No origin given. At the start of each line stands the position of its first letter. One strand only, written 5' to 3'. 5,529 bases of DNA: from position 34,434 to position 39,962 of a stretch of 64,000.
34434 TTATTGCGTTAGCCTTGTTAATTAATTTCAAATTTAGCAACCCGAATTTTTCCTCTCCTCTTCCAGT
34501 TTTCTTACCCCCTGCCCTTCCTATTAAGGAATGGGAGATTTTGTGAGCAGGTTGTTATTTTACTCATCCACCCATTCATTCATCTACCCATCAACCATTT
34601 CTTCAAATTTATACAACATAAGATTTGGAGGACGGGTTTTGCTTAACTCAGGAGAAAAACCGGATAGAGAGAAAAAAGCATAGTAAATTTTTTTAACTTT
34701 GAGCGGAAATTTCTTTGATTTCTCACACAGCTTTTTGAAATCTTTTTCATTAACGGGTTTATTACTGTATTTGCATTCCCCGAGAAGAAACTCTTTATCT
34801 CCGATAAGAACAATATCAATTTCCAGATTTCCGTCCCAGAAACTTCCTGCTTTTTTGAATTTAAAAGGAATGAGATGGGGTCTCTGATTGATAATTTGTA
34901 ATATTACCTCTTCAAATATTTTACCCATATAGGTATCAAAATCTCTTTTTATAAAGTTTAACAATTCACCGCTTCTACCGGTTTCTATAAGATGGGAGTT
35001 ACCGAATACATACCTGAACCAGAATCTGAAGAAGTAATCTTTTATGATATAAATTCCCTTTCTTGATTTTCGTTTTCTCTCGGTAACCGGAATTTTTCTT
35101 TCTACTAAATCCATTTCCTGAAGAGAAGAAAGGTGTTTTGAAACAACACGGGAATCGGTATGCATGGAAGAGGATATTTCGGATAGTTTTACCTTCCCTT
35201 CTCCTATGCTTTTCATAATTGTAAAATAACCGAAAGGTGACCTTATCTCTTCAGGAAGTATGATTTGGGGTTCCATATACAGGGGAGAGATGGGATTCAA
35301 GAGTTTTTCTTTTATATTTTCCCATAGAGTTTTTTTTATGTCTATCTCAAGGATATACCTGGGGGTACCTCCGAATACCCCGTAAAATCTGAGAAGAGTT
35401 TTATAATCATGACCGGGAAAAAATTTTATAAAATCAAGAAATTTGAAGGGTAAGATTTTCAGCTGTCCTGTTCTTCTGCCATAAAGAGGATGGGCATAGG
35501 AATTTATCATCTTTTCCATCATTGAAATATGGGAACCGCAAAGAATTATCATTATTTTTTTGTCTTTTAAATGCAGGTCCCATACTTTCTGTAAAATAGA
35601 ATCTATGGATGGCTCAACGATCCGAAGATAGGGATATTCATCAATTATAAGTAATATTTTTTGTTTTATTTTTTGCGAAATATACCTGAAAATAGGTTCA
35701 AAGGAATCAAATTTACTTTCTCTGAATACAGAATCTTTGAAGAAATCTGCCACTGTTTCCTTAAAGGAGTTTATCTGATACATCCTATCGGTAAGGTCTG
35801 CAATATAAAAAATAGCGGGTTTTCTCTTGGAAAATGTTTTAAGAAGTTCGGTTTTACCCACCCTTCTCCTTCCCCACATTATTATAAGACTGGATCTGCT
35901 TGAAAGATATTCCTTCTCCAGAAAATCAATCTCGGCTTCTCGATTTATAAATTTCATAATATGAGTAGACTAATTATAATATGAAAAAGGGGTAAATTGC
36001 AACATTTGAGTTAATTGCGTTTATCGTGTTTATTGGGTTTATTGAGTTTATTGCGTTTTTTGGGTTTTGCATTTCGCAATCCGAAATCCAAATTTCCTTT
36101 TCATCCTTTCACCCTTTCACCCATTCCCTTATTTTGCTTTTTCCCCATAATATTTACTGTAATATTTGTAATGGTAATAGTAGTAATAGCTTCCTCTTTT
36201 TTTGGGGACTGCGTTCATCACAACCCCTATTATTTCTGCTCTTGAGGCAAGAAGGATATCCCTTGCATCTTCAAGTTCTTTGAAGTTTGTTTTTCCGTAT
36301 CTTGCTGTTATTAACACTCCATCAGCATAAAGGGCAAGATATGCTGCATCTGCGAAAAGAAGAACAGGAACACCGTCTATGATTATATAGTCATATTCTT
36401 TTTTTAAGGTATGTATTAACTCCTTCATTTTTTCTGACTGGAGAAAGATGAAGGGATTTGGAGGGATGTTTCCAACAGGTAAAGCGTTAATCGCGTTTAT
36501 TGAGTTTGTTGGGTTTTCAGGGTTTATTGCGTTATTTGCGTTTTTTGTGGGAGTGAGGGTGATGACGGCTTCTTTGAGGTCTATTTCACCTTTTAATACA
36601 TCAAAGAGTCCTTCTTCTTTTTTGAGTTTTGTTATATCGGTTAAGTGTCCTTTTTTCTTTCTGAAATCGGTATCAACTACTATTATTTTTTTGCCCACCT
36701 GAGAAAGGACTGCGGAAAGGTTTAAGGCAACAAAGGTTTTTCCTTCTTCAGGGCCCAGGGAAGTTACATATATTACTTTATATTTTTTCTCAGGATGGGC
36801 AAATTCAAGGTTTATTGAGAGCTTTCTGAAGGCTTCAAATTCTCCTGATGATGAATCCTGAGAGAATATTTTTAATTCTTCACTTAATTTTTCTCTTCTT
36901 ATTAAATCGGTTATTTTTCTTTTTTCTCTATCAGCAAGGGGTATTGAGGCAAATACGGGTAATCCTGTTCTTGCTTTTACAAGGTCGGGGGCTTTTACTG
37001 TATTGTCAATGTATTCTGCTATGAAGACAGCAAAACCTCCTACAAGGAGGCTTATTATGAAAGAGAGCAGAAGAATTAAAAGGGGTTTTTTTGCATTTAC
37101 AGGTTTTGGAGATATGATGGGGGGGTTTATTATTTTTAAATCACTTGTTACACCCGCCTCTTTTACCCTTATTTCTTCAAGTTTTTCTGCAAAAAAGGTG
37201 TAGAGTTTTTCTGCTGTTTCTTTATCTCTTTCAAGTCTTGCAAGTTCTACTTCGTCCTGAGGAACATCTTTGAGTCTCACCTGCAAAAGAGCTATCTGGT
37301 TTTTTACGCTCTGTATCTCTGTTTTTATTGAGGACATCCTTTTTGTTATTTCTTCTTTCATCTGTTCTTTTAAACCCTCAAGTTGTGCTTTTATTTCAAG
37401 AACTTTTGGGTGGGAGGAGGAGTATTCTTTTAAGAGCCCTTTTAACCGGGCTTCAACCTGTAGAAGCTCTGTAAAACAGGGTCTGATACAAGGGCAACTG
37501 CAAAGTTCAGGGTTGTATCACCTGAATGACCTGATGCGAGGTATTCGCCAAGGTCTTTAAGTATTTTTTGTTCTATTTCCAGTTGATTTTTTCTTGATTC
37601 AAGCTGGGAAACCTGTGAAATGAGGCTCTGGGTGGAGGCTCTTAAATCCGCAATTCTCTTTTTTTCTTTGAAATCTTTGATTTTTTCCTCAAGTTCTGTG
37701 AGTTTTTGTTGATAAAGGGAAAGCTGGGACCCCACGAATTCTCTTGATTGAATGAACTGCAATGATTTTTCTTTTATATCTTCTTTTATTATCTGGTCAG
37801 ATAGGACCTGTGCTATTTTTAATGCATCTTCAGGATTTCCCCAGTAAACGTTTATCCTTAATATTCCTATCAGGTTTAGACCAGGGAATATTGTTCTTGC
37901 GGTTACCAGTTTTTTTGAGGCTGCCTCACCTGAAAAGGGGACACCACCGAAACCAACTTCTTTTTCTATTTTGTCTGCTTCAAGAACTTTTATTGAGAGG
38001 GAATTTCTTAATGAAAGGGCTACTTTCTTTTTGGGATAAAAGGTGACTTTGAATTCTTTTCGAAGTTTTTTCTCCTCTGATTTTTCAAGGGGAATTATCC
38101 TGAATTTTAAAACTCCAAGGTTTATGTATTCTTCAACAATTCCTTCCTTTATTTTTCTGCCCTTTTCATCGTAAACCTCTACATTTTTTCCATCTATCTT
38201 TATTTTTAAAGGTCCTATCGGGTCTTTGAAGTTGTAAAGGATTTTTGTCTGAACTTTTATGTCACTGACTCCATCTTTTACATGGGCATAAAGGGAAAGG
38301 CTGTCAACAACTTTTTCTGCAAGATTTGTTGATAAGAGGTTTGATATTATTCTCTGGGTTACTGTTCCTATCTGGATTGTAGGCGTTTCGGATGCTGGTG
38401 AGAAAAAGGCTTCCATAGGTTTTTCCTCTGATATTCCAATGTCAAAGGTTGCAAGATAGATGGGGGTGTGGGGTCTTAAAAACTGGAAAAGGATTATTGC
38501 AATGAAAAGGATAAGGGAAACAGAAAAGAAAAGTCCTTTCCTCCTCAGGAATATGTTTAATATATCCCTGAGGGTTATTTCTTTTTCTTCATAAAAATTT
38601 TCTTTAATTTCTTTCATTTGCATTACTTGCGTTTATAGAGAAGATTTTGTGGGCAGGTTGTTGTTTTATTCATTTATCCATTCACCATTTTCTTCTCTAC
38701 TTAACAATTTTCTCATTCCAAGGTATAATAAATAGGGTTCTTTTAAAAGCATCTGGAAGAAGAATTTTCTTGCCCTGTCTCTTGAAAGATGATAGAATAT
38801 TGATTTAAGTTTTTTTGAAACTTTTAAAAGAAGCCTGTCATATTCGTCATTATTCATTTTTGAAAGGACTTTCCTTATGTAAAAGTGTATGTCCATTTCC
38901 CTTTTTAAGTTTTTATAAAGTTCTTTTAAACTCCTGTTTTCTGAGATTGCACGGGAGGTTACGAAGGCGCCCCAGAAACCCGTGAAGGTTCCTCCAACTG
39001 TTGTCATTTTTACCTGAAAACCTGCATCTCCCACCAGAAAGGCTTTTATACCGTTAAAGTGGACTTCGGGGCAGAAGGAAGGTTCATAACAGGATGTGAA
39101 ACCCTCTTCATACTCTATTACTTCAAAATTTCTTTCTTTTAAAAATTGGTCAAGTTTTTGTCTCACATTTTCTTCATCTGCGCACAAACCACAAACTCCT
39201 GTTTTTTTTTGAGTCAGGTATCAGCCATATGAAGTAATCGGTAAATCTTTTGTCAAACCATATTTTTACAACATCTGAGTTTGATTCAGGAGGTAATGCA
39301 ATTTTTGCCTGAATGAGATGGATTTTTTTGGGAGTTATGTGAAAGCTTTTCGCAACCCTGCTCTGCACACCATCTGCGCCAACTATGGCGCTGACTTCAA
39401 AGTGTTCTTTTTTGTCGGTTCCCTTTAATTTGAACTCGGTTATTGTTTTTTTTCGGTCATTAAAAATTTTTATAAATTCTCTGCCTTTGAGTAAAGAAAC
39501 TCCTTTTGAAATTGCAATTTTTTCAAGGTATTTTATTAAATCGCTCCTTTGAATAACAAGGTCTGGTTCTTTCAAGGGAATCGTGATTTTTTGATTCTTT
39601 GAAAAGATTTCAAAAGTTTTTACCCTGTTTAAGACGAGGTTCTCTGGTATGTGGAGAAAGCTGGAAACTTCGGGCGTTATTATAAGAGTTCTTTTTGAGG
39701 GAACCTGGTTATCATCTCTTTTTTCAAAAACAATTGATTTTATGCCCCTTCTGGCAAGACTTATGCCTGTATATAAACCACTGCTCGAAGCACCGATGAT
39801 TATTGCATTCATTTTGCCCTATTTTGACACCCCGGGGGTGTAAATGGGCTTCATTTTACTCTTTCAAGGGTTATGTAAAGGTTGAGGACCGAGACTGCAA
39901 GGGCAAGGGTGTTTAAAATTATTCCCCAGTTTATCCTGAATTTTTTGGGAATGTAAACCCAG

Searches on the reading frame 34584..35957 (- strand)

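Call 10: search_protein_families(library=pfam, proteins=[window:34584-35957:-], max_evalue=0.01)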
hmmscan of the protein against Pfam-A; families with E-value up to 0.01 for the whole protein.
window:34584-35957:- (457 aa): 5 families
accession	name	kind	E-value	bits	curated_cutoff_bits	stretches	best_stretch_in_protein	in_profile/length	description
PF03008.20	DUF234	-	9.2e-24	84.2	22.5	1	313-406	1-96/100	Archaea bacterial proteins of unknown function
PF01637.24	ATPase_2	-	7.1e-23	82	33.2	1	3-204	1-224/225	ATPase domain predominantly from Archaea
PF13173.12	AAA_14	-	1.2e-09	38.7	27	1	24-176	4-128/129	AAA domain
PF13401.12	AAA_22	-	7.4e-07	30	27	1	22-143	5-124/130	AAA domain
PF13635.12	DUF4143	-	0.0019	18.4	28.1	0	252-398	28-160/160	Domain of unknown function (DUF4143)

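Call 70: search_protein_families(library=ncbifam, proteins=[window:34584-35957:-], max_evalue=0.01)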
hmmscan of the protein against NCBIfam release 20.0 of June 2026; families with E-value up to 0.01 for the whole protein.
window:34584-35957:- (457 aa): 5 families
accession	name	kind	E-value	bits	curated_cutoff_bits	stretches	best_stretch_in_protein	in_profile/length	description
NF040939.2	trans_reg_lrs14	equivalog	0.003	17.6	90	0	253-299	32-78/103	Lrs14 family HTH-type transcriptional regulator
NF033789.1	repress_SdpR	subfamily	0.0039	17.1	100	0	247-287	13-53/79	autorepressor SdpR family transcription factor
NF033788.1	HTH_metalloreg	subfamily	0.0046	16.7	55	1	246-287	15-57/77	metalloregulator ArsR/SmtB family transcription factor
NF053755.1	MsvR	equivalog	0.0053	16.5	220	1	246-297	17-68/236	transcriptional factor MsvR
TIGR01884.1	cas_HTH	subfamily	0.0089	15.4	60.2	0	247-288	147-189/202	CRISPR-associated CARF protein Csa3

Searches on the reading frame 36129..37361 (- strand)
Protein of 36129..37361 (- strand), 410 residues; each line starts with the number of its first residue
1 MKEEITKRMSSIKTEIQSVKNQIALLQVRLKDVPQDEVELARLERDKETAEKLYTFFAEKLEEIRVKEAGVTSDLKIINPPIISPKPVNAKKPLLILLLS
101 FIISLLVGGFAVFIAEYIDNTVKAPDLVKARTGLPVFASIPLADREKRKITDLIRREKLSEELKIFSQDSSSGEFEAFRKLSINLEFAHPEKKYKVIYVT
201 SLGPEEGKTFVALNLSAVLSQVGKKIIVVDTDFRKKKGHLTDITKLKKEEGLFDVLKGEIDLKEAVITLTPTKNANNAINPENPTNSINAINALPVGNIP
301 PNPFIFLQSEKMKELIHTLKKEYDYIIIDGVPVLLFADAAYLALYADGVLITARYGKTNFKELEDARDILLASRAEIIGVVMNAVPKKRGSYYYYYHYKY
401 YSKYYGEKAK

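Call 10: search_protein_families(library=pfam, proteins=[window:36129-37361:-], max_evalue=0.01)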
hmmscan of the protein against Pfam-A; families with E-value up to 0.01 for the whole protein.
window:36129-37361:- (410 aa): 3 families
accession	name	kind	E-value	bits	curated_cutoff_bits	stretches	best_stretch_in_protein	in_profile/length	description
PF13614.12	AAA_31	-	7e-14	52.6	27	1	206-354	13-148/177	AAA domain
PF13807.11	GNVR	-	1.9e-10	41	27.7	1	39-114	5-79/82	G-rich domain on putative tyrosine kinase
PF01656.29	CbiA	-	2.8e-06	27.8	25.4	1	199-324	3-70/125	CobQ/CobB/MinD/ParA nucleotide binding domain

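Call 70: search_protein_families(library=ncbifam, proteins=[window:36129-37361:-], max_evalue=0.01)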
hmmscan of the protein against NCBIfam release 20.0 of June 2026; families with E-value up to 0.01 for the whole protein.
window:36129-37361:- (410 aa): 13 families
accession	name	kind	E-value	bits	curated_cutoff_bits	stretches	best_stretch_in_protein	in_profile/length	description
NF008568.0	PRK11519.1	equivalog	2.1e-58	198.1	1068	1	17-402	349-717/720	tyrosine-protein kinase Wzc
NF007350.0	PRK09841.1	equivalog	1.6e-48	165.4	1248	1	17-408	349-725/726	tyrosine-protein kinase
TIGR01005.1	eps_transp_fam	subfamily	1.6e-39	135.8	411.7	1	14-401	351-736/754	exopolysaccharide transport protein family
TIGR01007.1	eps_fam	subfamily_domain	1.9e-37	128.8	108.05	1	176-398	1-203/204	polysaccharide biosynthesis tyrosine autokinase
TIGR03018.1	pepcterm_TyrKin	hypoth_equivalog_domain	8.3e-26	90.6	230.65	1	173-383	10-207/207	XrtA-associated tyrosine autokinase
TIGR03029.1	EpsG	equivalog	1.1e-25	90.4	313.8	1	170-383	79-273/274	chain length determinant protein tyrosine kinase EpsG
TIGR03007.1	pepcterm_ChnLen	equivalog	3.9e-19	68.3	278.85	1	3-150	320-470/498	XrtA system polysaccharide chain length determinant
TIGR01969.1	minD_arch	subfamily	3.8e-10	39.4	201.75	1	198-267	4-72/251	cell division ATPase MinD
TIGR01968.1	minD_bact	equivalog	3.6e-08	33.1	212.9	1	195-330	2-119/261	septum site-determining protein MinD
TIGR03017.1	EpsF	equivalog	5.2e-08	32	422.75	1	7-140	311-443/444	chain length determinant protein EpsF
NF041546.1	ParA_partition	equivalog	1.2e-07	31.4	180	0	287-354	41-107/203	ParA family partition ATPase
TIGR01006.1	polys_exp_MPA1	subfamily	0.00033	20.2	296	1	45-143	132-224/226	CspC family polysaccharide chain length determinant protein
NF008079.0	PRK10818.1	equivalog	0.01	15.2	508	0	195-291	3-97/270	septum site-determining protein MinD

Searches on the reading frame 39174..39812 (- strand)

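Call 10: search_protein_families(library=pfam, proteins=[window:39174-39812:-], max_evalue=0.01)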
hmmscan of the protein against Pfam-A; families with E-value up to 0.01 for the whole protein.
window:39174-39812:- (212 aa): 5 families
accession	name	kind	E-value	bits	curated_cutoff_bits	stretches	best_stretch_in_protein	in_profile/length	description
PF01494.25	FAD_binding_3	-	5.7e-13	49.3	22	1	3-170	4-186/349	FAD binding domain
PF01266.30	DAO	-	1.5e-05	25.1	27.9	0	3-34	2-34/353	FAD dependent oxidoreductase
PF07992.20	Pyr_redox_2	-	6.7e-05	22.9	26.1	1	2-153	2-113/291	Pyridine nucleotide-disulphide oxidoreductase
PF13450.12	NAD_binding_8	-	0.00074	20.2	21.9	1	5-34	1-30/68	NAD(P)-binding Rossmann-like domain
PF03486.20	HI0933_like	-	0.0074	16.2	50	0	2-33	2-33/244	HI0933-like protein Rossmann domain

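Call 70: search_protein_families(library=ncbifam, proteins=[window:39174-39812:-], max_evalue=0.01)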
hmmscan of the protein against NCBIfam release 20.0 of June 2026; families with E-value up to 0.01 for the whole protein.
window:39174-39812:- (212 aa): 36 families (the best 25 are shown)
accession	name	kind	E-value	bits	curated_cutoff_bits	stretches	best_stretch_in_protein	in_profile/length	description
TIGR02032.1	GG-red-SF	subfamily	7e-23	81.7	158.8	1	3-203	3-207/297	geranylgeranyl reductase family protein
TIGR02023.1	BchP-ChlP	subfamily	1.1e-19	70.8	343.3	1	3-202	3-212/388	geranylgeranyl diphosphate reductase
TIGR02028.1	ChlP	equivalog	3.8e-10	39.1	505.3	1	4-178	4-188/398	geranylgeranyl reductase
NF006092.0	PRK08244.1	equivalog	5.3e-09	35.3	644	1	85-159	95-167/494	monooxygenase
NF041080.1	DGGGPL_reductase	equivalog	9.2e-09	34.7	580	1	3-154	4-160/447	digeranylgeranylglycerophospholipid reductase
NF004780.0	PRK06126.1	subfamily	9.2e-09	34.1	445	2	3-39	11-47/552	hypothetical protein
NF005243.0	PRK06753.1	equivalog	2.5e-08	33.2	365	1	1-158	1-159/374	hypothetical protein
NF005720.0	PRK07538.1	subfamily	4.3e-08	32.5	400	1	70-164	84-180/418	hypothetical protein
TIGR01984.1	UbiH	equivalog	1.9e-07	30.2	392.2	1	3-171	2-182/382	2-octaprenyl-6-methoxyphenyl hydroxylase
NF004832.0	PRK06184.1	subfamily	4.5e-07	29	476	1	2-159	8-179/506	hypothetical protein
NF006021.0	PRK08163.1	equivalog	5.2e-07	29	459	1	78-156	98-172/398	3-hydroxybenzoate 6-monooxygenase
NF005062.0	PRK06475.1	equivalog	5.3e-07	28.8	524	1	2-153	5-170/401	FAD-binding protein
NF005313.0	PRK06847.1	subfamily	1.2e-06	27.7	372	1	84-159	101-172/375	hypothetical protein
NF053548.1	violacein_VioC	equivalog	6.3e-06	25.5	760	0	84-163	105-181/429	NADP-dependent violacein biosynthesis oxygenase VioC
NF006091.0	PRK08243.1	subfamily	1.8e-05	23.8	351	1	4-155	6-167/393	4-hydroxybenzoate 3-monooxygenase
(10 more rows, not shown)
